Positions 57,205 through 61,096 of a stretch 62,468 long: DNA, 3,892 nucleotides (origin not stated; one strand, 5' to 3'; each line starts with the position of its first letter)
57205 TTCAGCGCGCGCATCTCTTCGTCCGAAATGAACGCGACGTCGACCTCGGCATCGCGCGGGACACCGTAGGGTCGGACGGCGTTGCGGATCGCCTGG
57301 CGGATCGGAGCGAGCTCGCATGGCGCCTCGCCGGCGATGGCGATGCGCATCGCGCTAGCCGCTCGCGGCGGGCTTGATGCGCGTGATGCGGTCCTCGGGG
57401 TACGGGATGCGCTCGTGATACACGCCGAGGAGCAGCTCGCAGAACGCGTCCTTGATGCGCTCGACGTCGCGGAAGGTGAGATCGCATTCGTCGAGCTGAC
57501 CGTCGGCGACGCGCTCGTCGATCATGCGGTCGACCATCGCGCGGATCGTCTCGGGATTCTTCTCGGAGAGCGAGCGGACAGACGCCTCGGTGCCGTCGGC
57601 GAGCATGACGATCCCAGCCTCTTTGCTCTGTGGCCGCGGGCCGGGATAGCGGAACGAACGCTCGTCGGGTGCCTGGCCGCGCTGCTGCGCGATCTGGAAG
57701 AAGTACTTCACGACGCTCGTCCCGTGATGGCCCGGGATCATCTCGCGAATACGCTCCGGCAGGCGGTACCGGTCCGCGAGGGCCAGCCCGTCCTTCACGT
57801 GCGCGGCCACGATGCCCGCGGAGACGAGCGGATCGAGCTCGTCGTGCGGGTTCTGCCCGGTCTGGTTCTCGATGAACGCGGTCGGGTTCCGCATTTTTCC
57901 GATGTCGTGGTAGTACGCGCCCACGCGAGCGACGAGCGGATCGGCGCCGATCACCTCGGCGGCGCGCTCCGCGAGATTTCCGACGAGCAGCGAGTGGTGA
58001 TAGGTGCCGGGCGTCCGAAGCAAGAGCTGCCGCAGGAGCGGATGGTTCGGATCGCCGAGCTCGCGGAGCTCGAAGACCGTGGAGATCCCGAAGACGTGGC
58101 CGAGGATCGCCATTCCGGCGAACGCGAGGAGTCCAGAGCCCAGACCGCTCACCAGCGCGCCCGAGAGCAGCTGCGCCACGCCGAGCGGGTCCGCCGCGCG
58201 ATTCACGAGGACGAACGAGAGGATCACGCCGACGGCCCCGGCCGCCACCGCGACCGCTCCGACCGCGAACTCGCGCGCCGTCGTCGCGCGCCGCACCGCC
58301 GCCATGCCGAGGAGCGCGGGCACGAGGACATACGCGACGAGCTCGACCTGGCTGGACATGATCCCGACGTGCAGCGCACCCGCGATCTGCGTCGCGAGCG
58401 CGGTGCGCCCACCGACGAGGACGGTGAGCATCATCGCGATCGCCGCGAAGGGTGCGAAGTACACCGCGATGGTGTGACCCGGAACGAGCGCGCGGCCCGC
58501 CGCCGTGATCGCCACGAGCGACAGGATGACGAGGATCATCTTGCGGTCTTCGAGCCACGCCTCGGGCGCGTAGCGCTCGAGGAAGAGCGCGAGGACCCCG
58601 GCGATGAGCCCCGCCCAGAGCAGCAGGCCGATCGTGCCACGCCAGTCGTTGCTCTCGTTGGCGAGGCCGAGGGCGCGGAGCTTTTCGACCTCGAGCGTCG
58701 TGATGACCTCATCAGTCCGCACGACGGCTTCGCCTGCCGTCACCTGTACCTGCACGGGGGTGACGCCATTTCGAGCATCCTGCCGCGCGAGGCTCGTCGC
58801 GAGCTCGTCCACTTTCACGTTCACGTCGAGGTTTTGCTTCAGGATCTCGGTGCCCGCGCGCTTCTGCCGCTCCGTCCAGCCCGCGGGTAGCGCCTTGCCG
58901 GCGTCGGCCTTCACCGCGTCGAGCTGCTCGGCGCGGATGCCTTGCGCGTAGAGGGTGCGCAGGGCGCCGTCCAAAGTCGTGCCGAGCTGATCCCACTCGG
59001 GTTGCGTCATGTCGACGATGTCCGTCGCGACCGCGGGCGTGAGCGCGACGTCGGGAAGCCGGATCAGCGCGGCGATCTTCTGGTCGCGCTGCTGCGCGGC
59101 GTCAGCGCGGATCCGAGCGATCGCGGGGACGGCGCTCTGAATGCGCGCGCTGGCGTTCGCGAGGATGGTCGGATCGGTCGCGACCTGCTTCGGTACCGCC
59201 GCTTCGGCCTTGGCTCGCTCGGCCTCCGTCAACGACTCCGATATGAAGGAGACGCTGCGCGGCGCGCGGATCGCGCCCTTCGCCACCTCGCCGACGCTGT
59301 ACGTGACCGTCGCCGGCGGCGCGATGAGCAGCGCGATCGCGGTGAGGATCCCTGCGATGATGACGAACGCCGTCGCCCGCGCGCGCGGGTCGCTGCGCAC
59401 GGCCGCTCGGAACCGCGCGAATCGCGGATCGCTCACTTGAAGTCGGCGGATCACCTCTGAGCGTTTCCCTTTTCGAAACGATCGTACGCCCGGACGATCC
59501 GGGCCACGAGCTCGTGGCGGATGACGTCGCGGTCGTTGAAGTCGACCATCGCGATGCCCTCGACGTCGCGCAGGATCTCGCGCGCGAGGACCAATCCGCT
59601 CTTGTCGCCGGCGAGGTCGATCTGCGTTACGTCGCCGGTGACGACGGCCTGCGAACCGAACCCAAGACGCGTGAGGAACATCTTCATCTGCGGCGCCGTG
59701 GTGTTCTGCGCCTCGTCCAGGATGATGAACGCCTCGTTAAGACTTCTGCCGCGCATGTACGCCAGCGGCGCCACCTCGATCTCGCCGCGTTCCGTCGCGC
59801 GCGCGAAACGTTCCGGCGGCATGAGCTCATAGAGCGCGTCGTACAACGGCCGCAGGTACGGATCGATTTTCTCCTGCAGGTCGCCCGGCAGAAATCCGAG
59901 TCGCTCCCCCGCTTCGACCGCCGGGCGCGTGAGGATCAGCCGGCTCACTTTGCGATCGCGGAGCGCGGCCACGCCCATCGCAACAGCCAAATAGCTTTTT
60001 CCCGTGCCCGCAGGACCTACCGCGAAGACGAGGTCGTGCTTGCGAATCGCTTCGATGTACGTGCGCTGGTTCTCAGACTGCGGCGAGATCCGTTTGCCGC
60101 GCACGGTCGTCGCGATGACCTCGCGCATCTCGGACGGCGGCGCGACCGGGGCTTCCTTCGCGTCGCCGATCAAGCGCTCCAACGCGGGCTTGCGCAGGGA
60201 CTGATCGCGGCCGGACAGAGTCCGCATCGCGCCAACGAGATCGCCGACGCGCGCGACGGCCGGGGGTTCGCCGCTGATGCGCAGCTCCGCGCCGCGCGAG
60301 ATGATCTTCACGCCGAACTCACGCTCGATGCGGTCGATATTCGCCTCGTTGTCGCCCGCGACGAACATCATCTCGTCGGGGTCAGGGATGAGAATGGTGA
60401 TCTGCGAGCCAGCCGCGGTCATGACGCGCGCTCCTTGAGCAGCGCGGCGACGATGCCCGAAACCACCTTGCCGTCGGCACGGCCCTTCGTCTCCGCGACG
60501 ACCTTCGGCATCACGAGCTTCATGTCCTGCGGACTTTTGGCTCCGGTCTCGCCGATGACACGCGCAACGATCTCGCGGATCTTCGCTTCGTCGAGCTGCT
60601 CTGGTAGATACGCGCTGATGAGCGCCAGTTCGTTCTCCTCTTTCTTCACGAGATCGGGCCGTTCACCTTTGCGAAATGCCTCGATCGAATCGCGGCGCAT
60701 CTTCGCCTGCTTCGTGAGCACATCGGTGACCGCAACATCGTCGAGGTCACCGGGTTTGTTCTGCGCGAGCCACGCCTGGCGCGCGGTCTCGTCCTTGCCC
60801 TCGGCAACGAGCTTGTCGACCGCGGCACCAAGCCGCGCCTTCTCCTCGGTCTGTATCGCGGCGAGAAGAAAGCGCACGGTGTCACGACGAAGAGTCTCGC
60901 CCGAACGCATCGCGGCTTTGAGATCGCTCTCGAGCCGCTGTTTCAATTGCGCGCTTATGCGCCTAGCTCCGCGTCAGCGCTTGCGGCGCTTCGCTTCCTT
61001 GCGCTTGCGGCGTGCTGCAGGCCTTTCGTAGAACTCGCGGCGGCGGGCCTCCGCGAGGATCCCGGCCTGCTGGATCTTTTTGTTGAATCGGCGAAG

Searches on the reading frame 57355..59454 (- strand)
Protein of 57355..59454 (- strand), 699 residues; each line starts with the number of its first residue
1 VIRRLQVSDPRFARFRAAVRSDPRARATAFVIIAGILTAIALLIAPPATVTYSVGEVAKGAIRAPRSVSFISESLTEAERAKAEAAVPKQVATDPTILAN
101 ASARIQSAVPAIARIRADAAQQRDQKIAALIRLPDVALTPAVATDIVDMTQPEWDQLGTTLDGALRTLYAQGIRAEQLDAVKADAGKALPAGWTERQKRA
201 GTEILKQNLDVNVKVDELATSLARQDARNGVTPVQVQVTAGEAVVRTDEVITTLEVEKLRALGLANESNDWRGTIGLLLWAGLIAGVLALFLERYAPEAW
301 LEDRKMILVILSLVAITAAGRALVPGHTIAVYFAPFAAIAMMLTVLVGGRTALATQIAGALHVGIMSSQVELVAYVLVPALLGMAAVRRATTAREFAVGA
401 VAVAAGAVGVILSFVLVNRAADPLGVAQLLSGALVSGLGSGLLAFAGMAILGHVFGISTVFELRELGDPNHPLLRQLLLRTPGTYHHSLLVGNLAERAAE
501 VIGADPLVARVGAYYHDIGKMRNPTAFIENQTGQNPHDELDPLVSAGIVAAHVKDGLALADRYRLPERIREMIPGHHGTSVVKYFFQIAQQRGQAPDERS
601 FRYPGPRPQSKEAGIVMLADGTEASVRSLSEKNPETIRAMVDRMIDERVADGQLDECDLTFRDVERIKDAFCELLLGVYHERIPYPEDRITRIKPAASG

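Call 10: search_protein_families(library=pfam, proteins=[window:57355-59454:-], max_evalue=0.001)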
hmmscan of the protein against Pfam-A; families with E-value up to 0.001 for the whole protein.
window:57355-59454:- (699 aa): 3 families
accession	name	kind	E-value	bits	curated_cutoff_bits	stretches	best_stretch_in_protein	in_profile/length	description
PF07697.16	7TMR-HDED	-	4.8e-39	135.1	27.6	1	53-265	1-223/224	7TM-HD extracellular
PF07698.17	7TM-7TMR_HD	-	1.1e-18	68.3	29.4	1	271-459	1-190/190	7TM receptor with intracellular HD hydrolase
PF01966.28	HD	-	6.7e-18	65.5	22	1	484-624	1-115/116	HD domain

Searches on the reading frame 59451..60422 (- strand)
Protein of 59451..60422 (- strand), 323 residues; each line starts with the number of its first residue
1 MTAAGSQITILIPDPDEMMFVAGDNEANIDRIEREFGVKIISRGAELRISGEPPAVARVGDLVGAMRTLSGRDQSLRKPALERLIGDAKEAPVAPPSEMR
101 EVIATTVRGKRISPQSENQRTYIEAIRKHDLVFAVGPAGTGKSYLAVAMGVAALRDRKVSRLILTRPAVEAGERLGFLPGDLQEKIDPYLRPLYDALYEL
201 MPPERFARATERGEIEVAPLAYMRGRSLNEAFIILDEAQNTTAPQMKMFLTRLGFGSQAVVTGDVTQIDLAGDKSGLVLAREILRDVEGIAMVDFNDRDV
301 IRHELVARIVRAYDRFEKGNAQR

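Call 10: search_protein_families(library=pfam, proteins=[window:59451-60422:-], max_evalue=0.001)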
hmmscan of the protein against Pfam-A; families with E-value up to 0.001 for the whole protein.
window:59451-60422:- (323 aa): 6 families
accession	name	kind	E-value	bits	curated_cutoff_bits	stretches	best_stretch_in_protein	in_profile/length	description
PF02562.22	PhoH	-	4.6e-93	310.8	27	1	112-314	2-205/205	PhoH-like protein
PF13245.12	AAA_19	-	5.7e-06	27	25.1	1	119-268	1-129/134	AAA domain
PF13604.12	AAA_30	-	7.4e-06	26.3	27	1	116-268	3-128/191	AAA domain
PF01695.23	IstB_IS21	-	0.00015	21.8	24.1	1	126-157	89-120/238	IstB-like ATP binding protein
PF00013.35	KH_1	-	0.00027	21.1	21.5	1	8-62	2-63/66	KH domain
PF13481.12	AAA_25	-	0.00089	19.4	27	0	112-168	15-68/195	AAA domain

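Call 36: find_encoding_contigs(protein=window:59451-60422:-, flank=2000, max_places=4)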
Protein window:59451-60422:- (323 aa): 7 contigs read that carry it; 4 places shown.
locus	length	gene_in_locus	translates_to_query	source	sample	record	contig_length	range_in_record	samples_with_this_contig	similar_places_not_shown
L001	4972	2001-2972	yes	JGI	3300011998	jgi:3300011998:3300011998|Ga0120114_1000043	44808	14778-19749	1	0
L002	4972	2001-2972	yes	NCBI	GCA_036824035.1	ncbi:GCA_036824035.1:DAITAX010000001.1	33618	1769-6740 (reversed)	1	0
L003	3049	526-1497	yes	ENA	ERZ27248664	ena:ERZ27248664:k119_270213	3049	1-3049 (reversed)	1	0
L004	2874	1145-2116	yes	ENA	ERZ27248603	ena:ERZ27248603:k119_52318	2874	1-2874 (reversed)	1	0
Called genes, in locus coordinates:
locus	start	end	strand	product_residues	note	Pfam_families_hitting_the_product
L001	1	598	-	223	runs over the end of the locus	PF02660:G3P_acyltransf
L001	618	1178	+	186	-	PF04229:GrpB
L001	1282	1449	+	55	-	PF01165:Ribosomal_S21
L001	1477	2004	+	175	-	PF09424:YqeY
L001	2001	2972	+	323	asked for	PF02562:PhoH, PF13245:AAA_19 (weak), PF13604:AAA_30 (faint)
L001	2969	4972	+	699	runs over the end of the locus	PF07697:7TMR-HDED, PF07698:7TM-7TMR_HD, PF01966:HD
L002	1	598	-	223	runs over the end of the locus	PF02660:G3P_acyltransf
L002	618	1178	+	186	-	PF04229:GrpB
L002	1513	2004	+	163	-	PF09424:YqeY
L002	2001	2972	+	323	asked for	PF02562:PhoH, PF13245:AAA_19 (weak), PF13604:AAA_30 (faint)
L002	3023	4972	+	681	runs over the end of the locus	PF07697:7TMR-HDED, PF07698:7TM-7TMR_HD, PF01966:HD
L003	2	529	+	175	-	?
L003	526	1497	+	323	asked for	PF02562:PhoH, PF13245:AAA_19 (weak), PF13604:AAA_30 (faint)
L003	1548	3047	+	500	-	?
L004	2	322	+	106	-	?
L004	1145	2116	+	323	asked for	PF02562:PhoH, PF13245:AAA_19 (weak), PF13604:AAA_30 (faint)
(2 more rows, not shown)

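Call 55: list_cluster_members(proteins=[window:59451-60422:-, window:57355-59454:-, window:43987-45951:+, window:51231-52886:-, window:55178-56974:-, window:38897-40018:-])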
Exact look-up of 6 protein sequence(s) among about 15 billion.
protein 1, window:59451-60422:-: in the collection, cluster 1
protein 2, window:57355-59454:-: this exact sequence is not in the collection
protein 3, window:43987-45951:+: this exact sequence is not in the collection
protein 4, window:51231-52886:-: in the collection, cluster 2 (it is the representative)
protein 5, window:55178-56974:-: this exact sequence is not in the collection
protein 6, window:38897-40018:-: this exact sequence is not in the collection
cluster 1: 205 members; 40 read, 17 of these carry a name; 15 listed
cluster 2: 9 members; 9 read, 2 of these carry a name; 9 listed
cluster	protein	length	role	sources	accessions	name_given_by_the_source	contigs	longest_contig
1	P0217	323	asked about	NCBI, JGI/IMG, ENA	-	-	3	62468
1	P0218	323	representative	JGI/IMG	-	phosphate starvation-inducible PhoH-like protein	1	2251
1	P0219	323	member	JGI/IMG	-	phosphate starvation-inducible PhoH-like protein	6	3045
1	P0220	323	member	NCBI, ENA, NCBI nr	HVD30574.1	MAG TPA: PhoH family protein [Methylomirabilota bacterium] | PhoH family protein [Methylomirabilota bacterium]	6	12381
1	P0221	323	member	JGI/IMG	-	phosphate starvation-inducible PhoH-like protein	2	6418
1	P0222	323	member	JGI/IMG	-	phosphate starvation-inducible protein PhoH and related proteins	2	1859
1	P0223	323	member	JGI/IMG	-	phosphate starvation-inducible PhoH-like protein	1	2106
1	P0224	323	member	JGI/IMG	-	phosphate starvation-inducible protein PhoH and related proteins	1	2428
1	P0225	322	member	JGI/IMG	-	phosphate starvation-inducible PhoH-like protein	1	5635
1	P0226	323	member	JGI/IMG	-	phosphate starvation-inducible PhoH-like protein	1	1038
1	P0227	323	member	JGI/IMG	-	phosphate starvation-inducible PhoH-like protein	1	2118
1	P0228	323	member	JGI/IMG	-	phosphate starvation-inducible PhoH-like protein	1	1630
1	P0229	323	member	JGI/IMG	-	phosphate starvation-inducible PhoH-like protein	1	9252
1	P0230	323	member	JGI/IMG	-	phosphate starvation-inducible protein PhoH and related proteins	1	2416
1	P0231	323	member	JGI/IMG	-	phosphate starvation-inducible PhoH-like protein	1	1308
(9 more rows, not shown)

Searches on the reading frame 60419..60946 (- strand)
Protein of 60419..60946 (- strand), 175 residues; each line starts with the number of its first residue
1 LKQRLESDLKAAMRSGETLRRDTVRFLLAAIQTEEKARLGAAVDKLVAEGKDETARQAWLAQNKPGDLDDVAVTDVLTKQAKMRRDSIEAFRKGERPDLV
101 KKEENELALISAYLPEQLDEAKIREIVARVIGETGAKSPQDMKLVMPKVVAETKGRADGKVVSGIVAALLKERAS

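Call 10: search_protein_families(library=pfam, proteins=[window:60419-60946:-], max_evalue=0.001)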
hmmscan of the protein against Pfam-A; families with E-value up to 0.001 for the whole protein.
window:60419-60946:- (175 aa): 1 family
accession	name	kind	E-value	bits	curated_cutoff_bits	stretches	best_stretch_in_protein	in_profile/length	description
PF09424.15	YqeY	-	2.6e-38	131.7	27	2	63-170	38-143/143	Yqey-like protein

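Call 82: list_cluster_members(proteins=[window:60419-60946:-, window:47201-48070:+, window:48075-49088:+, window:49966-51333:+, window:52918-53847:+, window:61168-62115:-, window:41337-42692:-, window:43312-43965:+, window:45948-46685:+, window:53844-54656:+])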
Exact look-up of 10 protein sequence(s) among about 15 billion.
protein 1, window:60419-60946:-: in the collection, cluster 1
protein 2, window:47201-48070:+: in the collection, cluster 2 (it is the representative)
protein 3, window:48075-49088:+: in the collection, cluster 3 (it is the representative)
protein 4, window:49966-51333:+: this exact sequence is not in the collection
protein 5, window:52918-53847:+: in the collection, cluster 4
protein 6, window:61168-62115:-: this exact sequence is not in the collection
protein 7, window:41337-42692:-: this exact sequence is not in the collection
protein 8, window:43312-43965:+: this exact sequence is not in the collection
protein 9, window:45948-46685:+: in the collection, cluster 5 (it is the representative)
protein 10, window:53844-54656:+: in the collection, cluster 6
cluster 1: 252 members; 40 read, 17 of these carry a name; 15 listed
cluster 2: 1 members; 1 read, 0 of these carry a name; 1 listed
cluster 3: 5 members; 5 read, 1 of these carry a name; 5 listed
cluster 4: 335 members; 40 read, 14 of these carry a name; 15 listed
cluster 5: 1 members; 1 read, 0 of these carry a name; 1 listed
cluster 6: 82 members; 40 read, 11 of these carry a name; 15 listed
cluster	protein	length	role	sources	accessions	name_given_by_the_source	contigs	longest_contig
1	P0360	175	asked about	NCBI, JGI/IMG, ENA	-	-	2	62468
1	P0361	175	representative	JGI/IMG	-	uncharacterized protein YqeY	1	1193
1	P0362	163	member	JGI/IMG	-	uncharacterized protein YqeY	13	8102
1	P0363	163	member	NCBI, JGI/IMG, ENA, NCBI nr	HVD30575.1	MAG TPA: GatB/YqeY domain-containing protein [Methylomirabilota bacterium] | uncharacterized protein YqeY | GatB/YqeY domain-containing protein [Methylomirabilota bacterium]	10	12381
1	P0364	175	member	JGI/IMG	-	-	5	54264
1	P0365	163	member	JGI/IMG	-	uncharacterized protein YqeY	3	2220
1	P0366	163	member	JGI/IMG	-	uncharacterized protein YqeY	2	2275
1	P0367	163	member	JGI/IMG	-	hypothetical protein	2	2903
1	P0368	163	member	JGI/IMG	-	uncharacterized protein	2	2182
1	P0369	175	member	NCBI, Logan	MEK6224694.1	MAG: GatB/YqeY domain-containing protein [Chloroflexota bacterium]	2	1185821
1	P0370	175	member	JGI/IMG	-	uncharacterized protein YqeY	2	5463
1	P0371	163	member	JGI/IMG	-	uncharacterized protein YqeY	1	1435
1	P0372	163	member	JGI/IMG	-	uncharacterized protein YqeY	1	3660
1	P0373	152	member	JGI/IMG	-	-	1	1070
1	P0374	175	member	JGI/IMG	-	uncharacterized protein YqeY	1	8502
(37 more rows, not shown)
